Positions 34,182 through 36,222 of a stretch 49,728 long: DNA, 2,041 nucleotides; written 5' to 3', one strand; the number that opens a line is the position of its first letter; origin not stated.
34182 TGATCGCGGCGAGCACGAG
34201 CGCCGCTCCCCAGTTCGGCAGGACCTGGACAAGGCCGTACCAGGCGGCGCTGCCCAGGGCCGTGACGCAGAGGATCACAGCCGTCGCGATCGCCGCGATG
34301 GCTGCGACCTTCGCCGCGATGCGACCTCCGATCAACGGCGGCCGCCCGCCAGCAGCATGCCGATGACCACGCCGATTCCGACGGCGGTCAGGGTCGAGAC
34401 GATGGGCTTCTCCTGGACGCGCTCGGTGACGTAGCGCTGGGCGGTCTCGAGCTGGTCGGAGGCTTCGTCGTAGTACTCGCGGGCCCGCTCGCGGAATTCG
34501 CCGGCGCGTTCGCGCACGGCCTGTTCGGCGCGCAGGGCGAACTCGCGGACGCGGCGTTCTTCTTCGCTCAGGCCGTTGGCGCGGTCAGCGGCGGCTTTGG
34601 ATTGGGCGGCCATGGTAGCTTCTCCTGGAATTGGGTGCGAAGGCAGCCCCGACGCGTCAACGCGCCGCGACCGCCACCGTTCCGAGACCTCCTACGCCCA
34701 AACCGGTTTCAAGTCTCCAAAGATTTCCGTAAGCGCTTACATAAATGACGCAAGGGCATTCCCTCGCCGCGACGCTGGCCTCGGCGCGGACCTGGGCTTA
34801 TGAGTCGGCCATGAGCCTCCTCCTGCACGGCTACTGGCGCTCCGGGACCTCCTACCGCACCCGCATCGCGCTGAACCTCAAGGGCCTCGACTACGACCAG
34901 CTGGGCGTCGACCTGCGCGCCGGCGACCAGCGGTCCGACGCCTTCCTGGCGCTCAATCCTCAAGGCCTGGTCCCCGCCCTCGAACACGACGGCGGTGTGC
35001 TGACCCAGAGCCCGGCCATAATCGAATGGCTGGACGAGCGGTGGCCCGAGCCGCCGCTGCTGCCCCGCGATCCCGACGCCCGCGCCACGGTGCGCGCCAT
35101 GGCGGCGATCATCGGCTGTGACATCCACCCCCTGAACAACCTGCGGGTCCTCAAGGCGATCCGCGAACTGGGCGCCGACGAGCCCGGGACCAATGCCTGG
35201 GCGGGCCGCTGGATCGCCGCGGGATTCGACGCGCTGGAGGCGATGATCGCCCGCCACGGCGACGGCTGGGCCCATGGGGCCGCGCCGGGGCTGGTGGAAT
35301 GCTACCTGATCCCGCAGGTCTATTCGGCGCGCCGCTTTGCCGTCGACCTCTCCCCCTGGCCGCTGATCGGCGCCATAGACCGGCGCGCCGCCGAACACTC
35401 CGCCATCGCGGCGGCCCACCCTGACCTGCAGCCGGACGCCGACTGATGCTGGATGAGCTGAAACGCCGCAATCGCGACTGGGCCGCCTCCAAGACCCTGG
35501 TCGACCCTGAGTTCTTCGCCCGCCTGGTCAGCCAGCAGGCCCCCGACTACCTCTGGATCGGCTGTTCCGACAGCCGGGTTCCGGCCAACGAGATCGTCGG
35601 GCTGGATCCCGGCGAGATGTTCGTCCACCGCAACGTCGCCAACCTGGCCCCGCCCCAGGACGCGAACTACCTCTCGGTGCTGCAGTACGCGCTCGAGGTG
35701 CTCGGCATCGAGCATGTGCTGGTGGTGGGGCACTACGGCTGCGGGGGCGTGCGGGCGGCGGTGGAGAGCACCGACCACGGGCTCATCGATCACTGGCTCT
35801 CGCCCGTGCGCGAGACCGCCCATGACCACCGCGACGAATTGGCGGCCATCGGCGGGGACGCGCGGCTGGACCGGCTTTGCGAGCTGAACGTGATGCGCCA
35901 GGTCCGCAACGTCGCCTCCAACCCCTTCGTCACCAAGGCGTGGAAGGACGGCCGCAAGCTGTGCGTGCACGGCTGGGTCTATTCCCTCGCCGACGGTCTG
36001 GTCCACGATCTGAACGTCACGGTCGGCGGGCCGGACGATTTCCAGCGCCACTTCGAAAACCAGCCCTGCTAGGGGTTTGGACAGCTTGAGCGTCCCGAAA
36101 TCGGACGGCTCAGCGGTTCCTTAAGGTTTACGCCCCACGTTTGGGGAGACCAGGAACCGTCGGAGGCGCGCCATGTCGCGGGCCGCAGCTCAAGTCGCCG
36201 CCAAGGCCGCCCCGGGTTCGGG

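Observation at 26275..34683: Expanded general-stress-response island: eight EcfG/SigT-type promoters packed into 8.4 kb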

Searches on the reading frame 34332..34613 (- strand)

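Call 8: search_protein_families(library=pfam, proteins=[window:34332-34613:-], max_evalue=0.01)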
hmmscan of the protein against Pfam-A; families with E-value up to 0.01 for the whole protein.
window:34332-34613:- (93 aa): 2 families
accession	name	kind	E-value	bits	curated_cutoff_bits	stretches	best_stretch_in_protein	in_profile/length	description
PF19029.5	DUF883_C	-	0.00013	21.9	27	1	64-93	3-30/30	DUF883 C-terminal glycine zipper region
PF20984.2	PT26-6P_helical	-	0.0067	17.1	27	1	7-59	30-82/141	PT26-6P, helical domain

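Call 25: search_protein_families(library=ncbifam, proteins=[window:34332-34613:-], max_evalue=0.01)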
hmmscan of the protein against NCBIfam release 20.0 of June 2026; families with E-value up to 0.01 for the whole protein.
window:34332-34613:- (93 aa): 2 families
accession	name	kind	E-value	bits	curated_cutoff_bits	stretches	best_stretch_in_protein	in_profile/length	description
NF007709.0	PRK10404.1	equivalog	0.00037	21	139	1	22-89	36-99/101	stress response protein ElaB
NF007523.0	PRK10132.1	equivalog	0.0041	17.8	157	0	29-89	50-105/108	hypothetical protein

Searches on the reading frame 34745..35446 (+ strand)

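Call 8: search_protein_families(library=pfam, proteins=[window:34745-35446:+], max_evalue=0.01)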
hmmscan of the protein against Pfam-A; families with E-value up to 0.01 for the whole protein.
window:34745-35446:+ (233 aa): 4 families
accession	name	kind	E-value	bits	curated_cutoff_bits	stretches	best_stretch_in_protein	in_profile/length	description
PF13409.12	GST_N_2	-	2.5e-16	60.5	25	1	35-99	4-70/70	Glutathione S-transferase, N-terminal domain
PF13417.12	GST_N_3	-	4.5e-15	56.2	22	1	27-104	1-75/75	Glutathione S-transferase, N-terminal domain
PF02798.26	GST_N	-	2.9e-14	53.6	20.9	1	24-98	2-76/76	Glutathione S-transferase, N-terminal domain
PF13410.11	GST_C_2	-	0.00053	20.5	24.9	1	157-202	11-54/69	Glutathione S-transferase, C-terminal domain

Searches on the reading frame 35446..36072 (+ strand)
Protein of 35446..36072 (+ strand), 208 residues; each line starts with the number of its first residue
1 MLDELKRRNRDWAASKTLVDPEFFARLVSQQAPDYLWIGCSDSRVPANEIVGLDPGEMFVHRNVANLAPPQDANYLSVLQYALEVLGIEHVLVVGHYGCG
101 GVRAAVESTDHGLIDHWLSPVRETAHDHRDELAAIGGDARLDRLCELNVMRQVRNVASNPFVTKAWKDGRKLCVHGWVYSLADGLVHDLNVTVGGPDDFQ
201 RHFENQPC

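Call 8: search_protein_families(library=pfam, proteins=[window:35446-36072:+], max_evalue=0.01)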
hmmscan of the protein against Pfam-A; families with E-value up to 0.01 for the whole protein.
window:35446-36072:+ (208 aa): 1 family
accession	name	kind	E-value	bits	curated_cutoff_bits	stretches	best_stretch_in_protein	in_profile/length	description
PF00484.24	Pro_CA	-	4.4e-51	173.7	25.7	1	35-186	1-156/156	Carbonic anhydrase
